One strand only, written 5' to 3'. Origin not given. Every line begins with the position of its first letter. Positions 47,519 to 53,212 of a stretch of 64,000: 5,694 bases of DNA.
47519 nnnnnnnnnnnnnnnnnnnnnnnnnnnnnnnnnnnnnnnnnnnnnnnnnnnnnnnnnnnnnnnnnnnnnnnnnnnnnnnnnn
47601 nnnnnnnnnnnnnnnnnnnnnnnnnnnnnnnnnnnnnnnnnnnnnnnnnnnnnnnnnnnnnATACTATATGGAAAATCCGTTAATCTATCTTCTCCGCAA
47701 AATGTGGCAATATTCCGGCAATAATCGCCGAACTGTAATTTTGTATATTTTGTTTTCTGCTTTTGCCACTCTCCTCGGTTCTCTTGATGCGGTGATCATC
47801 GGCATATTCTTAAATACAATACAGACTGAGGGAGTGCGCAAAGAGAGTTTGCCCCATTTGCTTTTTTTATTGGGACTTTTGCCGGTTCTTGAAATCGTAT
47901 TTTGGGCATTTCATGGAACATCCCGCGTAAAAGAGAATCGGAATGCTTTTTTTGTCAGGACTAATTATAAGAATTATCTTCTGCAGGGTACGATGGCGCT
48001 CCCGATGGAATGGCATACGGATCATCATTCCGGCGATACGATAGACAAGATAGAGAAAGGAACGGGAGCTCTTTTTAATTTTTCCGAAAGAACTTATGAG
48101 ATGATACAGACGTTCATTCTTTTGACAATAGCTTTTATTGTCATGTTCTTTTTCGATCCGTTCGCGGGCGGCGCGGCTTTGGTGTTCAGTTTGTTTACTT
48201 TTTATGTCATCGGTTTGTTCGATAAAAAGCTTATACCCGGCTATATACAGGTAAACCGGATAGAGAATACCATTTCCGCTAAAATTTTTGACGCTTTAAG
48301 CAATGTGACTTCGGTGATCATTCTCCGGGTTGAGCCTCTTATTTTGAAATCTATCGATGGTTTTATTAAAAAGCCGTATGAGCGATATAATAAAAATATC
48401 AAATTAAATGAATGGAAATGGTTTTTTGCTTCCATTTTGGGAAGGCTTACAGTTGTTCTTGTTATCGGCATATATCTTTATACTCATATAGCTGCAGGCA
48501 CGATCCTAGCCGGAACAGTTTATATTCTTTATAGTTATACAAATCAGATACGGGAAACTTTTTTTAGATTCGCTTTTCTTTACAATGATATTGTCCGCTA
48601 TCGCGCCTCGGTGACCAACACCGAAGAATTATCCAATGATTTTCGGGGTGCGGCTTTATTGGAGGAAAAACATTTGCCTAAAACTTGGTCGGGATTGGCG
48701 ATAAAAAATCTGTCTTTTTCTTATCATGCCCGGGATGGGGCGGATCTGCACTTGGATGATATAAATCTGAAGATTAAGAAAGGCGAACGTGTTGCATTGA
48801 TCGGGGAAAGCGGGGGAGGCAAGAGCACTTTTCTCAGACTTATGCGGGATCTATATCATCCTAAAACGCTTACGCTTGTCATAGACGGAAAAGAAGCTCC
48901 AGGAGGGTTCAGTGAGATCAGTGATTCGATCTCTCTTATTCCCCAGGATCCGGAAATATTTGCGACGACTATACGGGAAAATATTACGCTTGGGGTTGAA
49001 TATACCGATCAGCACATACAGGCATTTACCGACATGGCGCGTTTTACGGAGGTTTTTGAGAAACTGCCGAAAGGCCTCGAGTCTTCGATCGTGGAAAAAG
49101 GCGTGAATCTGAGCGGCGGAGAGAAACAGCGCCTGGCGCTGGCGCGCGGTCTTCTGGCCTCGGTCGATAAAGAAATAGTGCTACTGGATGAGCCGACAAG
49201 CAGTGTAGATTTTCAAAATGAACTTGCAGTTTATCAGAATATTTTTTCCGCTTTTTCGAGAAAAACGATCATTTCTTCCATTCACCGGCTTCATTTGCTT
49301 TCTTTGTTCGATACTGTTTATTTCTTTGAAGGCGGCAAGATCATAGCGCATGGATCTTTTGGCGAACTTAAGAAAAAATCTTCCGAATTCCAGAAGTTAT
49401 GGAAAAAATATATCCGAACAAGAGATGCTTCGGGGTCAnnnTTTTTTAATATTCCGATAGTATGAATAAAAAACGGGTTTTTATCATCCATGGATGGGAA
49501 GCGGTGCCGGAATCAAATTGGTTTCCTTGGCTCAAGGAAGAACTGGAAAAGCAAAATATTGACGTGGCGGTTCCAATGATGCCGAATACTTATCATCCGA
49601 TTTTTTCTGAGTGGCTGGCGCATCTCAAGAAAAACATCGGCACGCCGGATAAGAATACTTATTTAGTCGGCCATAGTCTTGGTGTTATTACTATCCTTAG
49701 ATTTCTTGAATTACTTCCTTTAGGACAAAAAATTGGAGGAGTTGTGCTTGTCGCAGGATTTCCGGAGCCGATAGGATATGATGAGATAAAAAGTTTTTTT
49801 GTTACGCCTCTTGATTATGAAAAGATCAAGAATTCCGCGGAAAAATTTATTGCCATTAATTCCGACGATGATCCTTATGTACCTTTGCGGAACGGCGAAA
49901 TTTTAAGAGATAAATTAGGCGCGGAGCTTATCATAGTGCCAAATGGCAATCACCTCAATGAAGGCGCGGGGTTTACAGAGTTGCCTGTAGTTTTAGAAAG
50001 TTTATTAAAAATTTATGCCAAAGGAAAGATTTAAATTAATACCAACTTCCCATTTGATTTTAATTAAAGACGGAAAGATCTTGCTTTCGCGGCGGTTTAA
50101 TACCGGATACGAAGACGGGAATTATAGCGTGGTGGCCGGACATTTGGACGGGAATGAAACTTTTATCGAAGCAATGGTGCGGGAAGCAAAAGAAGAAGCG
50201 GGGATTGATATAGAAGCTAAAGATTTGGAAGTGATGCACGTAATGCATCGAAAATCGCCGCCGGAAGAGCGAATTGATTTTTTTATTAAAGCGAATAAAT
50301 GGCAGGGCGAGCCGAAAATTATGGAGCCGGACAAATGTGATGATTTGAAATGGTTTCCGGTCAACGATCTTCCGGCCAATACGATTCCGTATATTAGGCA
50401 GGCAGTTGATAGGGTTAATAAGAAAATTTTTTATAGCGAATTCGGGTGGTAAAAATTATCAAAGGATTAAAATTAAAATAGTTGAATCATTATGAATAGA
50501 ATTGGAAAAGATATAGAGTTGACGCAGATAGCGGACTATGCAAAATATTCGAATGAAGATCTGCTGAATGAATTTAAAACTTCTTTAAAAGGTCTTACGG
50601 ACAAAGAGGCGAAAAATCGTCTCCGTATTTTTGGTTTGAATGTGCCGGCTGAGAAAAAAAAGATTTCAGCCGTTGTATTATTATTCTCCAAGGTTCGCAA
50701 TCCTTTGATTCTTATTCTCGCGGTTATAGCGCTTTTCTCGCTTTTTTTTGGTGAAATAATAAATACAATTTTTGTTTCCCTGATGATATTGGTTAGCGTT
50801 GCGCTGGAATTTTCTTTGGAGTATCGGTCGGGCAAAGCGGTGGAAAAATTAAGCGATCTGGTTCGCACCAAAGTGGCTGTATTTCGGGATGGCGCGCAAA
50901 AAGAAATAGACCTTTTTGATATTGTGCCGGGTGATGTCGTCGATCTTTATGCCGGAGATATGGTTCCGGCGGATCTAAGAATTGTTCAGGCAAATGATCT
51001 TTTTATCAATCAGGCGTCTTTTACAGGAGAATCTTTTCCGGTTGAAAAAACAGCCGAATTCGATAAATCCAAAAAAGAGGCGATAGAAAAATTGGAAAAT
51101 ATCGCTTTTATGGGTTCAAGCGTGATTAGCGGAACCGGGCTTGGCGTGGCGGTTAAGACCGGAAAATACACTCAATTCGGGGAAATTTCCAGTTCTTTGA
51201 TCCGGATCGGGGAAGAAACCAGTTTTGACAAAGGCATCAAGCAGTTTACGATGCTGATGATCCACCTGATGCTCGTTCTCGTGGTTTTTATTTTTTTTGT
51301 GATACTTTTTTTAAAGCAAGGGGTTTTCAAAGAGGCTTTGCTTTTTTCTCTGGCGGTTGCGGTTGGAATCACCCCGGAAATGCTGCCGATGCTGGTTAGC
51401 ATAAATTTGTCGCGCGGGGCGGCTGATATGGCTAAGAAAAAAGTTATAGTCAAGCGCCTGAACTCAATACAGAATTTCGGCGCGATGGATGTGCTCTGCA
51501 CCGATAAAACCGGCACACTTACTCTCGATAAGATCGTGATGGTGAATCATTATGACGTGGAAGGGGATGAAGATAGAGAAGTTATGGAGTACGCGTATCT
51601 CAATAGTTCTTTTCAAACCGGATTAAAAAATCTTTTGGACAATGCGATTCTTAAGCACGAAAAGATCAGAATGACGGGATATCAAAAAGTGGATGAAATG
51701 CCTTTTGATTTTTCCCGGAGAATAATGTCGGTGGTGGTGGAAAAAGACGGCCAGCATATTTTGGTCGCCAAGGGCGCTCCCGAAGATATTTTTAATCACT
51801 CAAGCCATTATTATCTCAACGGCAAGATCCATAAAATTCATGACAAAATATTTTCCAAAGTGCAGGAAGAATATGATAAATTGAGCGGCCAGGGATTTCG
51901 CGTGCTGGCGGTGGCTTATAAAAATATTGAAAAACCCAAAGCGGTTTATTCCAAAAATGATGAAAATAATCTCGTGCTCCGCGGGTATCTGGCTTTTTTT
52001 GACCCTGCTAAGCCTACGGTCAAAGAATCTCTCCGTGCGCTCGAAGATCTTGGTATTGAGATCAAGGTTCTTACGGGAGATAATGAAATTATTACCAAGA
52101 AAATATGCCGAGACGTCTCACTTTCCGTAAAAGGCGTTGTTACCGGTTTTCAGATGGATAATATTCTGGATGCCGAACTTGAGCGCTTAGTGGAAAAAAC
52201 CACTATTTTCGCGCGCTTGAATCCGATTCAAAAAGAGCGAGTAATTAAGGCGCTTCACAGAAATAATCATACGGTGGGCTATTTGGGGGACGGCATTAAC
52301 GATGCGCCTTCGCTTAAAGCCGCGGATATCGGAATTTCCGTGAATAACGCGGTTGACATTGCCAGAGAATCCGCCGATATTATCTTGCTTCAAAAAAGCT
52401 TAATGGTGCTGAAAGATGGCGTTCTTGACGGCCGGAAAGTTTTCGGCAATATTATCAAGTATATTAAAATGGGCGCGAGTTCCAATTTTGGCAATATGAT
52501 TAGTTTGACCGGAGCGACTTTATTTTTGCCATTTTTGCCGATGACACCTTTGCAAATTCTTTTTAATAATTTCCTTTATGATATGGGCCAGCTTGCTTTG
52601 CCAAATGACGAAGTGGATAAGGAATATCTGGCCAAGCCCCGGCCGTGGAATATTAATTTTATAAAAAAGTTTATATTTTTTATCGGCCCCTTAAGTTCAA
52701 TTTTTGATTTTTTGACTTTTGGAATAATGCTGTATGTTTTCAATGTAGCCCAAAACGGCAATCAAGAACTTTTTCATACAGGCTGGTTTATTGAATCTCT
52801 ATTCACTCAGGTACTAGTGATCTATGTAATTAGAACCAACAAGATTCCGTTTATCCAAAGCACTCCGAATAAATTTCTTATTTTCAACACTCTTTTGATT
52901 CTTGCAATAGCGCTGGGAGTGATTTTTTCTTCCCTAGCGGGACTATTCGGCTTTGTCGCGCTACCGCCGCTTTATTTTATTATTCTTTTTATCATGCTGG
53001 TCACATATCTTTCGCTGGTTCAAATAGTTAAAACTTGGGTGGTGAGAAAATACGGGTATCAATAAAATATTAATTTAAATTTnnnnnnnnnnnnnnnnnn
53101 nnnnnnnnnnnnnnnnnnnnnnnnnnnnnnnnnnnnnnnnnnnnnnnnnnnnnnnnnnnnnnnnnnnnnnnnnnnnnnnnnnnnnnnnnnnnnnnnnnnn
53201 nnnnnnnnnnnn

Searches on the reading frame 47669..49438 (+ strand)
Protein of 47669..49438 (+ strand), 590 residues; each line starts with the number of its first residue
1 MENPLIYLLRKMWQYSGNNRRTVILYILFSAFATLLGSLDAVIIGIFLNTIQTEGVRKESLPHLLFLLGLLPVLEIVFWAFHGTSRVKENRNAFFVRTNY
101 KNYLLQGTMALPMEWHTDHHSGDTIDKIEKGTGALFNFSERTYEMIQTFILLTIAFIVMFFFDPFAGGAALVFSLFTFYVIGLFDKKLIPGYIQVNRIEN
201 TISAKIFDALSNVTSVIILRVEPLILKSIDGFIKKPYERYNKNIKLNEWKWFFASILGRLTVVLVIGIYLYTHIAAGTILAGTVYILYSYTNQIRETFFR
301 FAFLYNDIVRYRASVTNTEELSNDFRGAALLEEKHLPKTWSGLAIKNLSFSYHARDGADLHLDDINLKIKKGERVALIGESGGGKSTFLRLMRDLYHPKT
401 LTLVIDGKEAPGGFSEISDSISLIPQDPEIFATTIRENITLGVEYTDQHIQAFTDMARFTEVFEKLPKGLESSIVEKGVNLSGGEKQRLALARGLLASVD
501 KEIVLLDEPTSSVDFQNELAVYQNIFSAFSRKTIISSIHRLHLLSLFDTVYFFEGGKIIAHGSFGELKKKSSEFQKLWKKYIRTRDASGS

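Call 18: search_protein_families(library=pfam, proteins=[window:47669-49438:+], max_evalue=0.0001)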
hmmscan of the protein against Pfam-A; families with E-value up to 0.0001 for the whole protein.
window:47669-49438:+ (590 aa): 3 families
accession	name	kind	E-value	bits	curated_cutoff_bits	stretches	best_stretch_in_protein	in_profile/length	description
PF00005.33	ABC_tran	-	2.7e-25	90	25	1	362-511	1-137/137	ABC transporter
PF00664.28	ABC_membrane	-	1.6e-12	48.1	28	1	23-296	1-272/274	ABC transporter transmembrane region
PF13304.12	AAA_21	-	2.9e-05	24.7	27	0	376-426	3-51/304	AAA domain, putative AbiEii toxin, Type IV TA system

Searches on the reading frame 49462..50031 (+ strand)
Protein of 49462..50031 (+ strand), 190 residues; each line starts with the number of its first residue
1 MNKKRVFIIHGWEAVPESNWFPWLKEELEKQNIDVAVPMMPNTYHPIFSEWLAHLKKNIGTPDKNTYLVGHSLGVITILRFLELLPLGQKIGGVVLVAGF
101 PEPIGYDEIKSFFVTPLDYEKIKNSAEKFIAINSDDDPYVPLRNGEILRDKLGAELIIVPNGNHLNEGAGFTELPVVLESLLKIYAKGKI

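Call 60: search_protein_families(library=pfam, proteins=[window:49462-50031:+], max_evalue=0.001)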
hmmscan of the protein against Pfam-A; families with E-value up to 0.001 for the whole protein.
window:49462-50031:+ (190 aa): 3 families
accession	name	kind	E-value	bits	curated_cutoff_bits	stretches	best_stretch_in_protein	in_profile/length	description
PF06821.19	Ser_hydrolase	-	1.4e-27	97.1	22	1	7-180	2-169/172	Serine hydrolase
PF00561.26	Abhydrolase_1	-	5.2e-06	26.7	25.8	0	61-112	66-115/245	alpha/beta hydrolase fold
PF12697.13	Abhydrolase_6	-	0.00022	22.4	26.3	0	48-105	51-99/217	Alpha/beta hydrolase family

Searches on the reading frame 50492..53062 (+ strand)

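Call 8: search_protein_families(library=ncbifam, proteins=[window:50492-53062:+], max_evalue=0.001)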
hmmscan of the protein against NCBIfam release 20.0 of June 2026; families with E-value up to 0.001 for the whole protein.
window:50492-53062:+ (857 aa): 22 families
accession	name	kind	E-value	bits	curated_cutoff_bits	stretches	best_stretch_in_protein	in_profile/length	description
TIGR01524.1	ATPase-IIIB_Mg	equivalog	2.3e-300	998.4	610.75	1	13-856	12-866/867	magnesium-translocating P-type ATPase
NF011702.0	PRK15122.1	subfamily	2.7e-288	958.8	975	1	10-855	25-904/907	magnesium-translocating P-type ATPase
TIGR01647.1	ATPase-IIIA_H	equivalog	8.2e-129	431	615.5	1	34-807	1-749/755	plasma-membrane proton-efflux P-type ATPase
TIGR01522.1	ATPase-IIA2_Ca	equivalog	6.5e-118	394.7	798.3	1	15-752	3-749/854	calcium-transporting P-type ATPase, PMR1-type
TIGR01116.1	ATPase-IIA1_Ca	equivalog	2.3e-91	307.2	703.4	2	73-353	12-286/799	calcium-translocating P-type ATPase, SERCA-type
TIGR01523.1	ATPase-IID_K-Na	equivalog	2e-87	293.8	645.05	3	397-694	483-799/997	potassium/sodium efflux P-type ATPase, fungal-type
TIGR01517.1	ATPase-IIB_Ca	equivalog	5.6e-79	266.3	507.05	1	19-819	39-848/882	calcium-translocating P-type ATPase, PMCA-type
TIGR01494.1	ATPase_P-type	subfamily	1.2e-76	258.1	62.3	2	95-544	2-365/478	HAD-IC family P-type ATPase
TIGR01106.1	ATPase-IIC_X-K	subfamily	3e-73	247.2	946.1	3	16-350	17-362/997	Na,H/K antiporter P-type ATPase subunit alpha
TIGR01657.1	P-ATPase-V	hypoth_equivalog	7e-63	212.6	618.25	3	28-361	133-477/1055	ATP13A2 family polyamine export P-type ATPase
TIGR01525.1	ATPase-IB_hvy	subfamily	1.3e-53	182.7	346.25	2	76-549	4-430/560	heavy metal translocating P-type ATPase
TIGR01512.1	ATPase-IB2_Cd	subfamily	2.7e-39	135.2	313.5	2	75-352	4-254/494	cadmium family heavy metal-translocating P-type ATPase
TIGR01511.1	ATPase-IB1_Cu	subfamily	1.7e-38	132.8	397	3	80-353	37-282/542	copper-translocating P-type ATPase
NF007952.0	PRK10671.1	equivalog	2.6e-33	115.2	1316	2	99-390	300-576/838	copper-exporting P-type ATPase CopA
NF008262.1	PRK11033.1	equivalog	7.2e-33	114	1005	2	75-547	181-601/731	zinc/cadmium/mercury/lead-transporting ATPase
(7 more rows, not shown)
